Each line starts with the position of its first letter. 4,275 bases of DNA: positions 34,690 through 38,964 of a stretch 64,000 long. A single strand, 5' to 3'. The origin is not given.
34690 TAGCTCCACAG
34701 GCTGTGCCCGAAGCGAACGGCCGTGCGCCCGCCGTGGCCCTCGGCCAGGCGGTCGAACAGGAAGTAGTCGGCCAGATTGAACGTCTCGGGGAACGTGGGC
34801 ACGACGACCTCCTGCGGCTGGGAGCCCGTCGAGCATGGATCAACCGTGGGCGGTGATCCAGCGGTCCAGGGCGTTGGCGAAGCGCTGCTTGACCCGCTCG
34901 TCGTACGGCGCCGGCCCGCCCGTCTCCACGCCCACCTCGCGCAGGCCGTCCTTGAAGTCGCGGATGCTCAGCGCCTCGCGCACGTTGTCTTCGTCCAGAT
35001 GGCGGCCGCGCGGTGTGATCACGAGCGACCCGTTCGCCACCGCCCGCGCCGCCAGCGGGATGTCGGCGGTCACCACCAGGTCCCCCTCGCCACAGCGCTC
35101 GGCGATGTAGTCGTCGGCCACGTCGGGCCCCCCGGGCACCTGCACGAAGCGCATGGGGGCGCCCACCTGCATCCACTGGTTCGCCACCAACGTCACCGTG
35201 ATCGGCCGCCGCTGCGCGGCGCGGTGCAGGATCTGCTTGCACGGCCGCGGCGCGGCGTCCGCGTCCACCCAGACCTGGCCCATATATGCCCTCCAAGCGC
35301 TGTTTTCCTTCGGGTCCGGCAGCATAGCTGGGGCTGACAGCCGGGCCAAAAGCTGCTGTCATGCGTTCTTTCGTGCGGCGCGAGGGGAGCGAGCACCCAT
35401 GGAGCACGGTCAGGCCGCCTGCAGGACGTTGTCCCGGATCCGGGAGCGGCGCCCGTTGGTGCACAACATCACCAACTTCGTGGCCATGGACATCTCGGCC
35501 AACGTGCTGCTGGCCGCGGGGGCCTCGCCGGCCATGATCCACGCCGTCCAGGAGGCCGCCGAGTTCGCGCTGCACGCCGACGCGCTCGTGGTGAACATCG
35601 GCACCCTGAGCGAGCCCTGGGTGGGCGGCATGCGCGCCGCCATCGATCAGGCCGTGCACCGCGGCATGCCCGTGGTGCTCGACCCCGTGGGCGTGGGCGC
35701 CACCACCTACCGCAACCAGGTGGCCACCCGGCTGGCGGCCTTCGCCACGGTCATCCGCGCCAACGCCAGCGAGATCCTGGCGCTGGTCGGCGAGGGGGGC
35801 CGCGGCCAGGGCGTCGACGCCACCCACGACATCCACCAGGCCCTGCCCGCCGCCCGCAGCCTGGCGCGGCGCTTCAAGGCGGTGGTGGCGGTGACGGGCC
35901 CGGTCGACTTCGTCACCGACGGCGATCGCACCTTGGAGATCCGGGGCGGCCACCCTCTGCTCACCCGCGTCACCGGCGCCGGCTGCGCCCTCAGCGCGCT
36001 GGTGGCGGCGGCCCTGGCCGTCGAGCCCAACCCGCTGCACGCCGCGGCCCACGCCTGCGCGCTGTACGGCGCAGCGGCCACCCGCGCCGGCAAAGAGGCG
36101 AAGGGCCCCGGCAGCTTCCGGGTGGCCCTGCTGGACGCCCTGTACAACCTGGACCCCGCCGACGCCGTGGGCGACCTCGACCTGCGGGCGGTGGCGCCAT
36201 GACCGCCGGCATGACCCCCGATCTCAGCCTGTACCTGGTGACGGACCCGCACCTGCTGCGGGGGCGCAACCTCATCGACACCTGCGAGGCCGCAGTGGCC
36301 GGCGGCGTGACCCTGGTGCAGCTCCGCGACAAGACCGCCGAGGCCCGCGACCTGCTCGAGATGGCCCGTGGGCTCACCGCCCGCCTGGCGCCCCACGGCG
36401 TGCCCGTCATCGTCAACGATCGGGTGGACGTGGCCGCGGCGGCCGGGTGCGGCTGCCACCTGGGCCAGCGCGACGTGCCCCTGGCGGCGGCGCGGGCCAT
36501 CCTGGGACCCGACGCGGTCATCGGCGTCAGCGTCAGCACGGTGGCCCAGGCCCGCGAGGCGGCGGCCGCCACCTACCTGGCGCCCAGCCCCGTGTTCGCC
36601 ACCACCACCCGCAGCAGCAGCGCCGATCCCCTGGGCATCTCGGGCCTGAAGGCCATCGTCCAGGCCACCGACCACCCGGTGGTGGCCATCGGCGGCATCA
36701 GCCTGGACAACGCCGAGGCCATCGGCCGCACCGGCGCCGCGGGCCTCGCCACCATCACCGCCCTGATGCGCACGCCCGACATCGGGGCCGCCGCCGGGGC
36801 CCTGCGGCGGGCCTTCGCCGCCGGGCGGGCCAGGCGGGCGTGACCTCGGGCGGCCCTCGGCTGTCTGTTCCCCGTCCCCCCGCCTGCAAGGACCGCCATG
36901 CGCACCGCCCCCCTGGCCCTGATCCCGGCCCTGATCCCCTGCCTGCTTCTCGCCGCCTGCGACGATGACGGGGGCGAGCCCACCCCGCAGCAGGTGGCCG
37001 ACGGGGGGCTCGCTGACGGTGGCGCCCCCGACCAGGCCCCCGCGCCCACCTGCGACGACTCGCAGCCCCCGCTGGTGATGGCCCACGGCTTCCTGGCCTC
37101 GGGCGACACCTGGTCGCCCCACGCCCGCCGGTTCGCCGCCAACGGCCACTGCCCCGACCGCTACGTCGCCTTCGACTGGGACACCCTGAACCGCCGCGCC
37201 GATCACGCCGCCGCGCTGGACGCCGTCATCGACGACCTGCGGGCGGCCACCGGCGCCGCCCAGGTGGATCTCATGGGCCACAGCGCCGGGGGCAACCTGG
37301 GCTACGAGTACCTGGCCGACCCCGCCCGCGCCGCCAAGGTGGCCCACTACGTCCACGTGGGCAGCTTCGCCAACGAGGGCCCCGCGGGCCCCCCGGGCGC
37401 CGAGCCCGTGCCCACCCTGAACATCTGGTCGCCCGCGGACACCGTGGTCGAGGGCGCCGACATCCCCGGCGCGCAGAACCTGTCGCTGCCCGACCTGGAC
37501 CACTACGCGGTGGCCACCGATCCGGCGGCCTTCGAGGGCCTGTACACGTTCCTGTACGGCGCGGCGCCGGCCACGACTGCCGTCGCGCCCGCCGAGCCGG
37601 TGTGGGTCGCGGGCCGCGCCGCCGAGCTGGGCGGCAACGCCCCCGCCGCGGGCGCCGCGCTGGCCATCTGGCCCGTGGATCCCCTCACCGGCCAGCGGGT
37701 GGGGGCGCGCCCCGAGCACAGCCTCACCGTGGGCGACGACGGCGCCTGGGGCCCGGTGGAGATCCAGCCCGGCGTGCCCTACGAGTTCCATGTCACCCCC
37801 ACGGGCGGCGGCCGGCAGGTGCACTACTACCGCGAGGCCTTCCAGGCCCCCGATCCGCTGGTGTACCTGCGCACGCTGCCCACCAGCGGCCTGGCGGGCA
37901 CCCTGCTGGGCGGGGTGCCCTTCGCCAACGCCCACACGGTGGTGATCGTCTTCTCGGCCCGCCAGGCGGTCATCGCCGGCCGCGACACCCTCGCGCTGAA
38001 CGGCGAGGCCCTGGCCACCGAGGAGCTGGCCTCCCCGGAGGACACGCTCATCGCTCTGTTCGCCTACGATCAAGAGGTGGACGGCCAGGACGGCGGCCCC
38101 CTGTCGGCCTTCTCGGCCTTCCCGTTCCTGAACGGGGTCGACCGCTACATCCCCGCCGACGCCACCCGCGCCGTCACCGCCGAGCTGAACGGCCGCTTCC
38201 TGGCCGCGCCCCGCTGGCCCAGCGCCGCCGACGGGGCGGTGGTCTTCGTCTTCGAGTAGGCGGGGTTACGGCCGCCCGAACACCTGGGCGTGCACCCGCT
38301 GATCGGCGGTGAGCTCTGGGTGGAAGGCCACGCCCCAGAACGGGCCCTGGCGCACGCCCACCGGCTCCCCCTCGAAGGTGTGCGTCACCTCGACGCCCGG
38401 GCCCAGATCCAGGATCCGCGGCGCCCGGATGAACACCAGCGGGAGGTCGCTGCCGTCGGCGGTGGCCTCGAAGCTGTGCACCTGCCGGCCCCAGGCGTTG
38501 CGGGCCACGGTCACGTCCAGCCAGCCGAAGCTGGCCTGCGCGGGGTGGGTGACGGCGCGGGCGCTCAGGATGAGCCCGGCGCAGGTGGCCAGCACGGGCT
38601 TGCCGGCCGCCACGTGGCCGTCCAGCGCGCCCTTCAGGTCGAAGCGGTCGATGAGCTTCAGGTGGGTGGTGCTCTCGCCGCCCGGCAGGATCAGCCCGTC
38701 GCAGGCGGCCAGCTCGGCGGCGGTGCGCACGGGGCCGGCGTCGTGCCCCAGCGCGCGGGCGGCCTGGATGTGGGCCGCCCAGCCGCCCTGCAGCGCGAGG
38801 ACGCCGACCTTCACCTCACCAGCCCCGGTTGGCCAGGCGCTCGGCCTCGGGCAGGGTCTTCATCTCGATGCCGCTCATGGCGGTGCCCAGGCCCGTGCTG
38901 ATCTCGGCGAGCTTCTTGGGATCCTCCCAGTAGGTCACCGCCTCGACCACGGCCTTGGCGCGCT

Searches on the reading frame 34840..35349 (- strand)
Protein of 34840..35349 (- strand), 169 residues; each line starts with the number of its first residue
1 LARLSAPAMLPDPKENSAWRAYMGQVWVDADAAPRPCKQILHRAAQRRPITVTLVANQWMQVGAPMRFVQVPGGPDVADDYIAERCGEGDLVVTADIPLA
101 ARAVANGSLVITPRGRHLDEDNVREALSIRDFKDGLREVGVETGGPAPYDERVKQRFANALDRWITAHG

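Call 28: search_protein_families(library=pfam, proteins=[window:34840-35349:-], max_evalue=0.001)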
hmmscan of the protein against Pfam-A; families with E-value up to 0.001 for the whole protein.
window:34840-35349:- (169 aa): 1 family
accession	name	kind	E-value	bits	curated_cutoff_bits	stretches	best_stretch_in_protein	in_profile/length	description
PF02639.20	DUF188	-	6.9e-40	136.2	24.3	1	40-166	1-129/130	Uncharacterized BCR, YaiI/YqxD family COG1671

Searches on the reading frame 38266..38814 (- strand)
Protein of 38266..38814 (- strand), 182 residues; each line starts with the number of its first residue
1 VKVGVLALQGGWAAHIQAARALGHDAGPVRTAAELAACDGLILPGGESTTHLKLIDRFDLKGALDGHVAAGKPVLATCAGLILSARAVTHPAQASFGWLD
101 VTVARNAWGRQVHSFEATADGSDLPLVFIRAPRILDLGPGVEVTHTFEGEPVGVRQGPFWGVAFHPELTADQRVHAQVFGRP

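Call 28: search_protein_families(library=pfam, proteins=[window:38266-38814:-], max_evalue=0.001)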
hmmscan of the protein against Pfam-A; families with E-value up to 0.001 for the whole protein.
window:38266-38814:- (182 aa): 2 families
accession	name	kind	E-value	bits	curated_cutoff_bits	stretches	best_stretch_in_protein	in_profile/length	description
PF01174.25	SNO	-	1.1e-41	143.2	27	1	5-176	1-180/188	SNO glutamine amidotransferase family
PF07685.20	GATase_3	-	5.7e-07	29.8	27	1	32-101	34-113/196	CobB/CobQ-like glutamine amidotransferase domain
